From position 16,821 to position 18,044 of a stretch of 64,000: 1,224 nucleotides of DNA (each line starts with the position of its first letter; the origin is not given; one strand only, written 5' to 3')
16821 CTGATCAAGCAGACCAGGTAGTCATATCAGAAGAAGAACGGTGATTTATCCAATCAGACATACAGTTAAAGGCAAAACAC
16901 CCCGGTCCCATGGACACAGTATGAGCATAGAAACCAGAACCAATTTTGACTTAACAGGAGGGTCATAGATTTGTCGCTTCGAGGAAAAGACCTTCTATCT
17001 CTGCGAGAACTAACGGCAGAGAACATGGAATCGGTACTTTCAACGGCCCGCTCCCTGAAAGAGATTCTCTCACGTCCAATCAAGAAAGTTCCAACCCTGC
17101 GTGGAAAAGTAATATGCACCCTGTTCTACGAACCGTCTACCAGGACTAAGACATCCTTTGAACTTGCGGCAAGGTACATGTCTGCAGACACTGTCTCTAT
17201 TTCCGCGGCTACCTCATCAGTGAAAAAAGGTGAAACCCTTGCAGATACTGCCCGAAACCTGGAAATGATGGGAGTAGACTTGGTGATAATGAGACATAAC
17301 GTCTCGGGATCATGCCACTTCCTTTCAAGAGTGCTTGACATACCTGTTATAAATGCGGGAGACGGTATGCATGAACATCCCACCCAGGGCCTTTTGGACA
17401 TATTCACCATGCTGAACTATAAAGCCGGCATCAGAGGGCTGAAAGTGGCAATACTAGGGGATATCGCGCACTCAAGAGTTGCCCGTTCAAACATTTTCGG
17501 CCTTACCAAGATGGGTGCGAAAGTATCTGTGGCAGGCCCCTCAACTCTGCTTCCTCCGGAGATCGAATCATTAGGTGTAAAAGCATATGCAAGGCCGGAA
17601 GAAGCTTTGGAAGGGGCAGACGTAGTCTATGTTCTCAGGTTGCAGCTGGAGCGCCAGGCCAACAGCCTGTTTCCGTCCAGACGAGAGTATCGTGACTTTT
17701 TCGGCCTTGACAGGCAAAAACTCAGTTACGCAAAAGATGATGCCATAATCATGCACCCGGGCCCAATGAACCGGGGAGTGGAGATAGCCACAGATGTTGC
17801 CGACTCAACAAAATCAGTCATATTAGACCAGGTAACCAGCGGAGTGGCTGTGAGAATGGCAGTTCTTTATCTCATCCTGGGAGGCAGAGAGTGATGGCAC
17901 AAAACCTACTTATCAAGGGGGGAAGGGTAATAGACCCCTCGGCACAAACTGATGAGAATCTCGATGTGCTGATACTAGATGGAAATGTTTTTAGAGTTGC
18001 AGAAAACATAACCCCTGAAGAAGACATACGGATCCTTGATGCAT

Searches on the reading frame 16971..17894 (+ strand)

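Call 25: search_protein_families(library=pfam, proteins=[window:16971-17894:+])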
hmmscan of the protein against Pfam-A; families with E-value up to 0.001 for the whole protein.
window:16971-17894:+ (307 aa): 2 families
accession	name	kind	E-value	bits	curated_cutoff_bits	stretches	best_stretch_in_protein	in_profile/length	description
PF02729.26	OTCace_N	-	3.7e-44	150.8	29.9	1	6-147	1-146/148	Aspartate/ornithine carbamoyltransferase, carbamoyl-P binding domain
PF00185.30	OTCace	-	9.3e-30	104.2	29.4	1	156-301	2-156/157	Aspartate/ornithine carbamoyltransferase, Asp/Orn binding domain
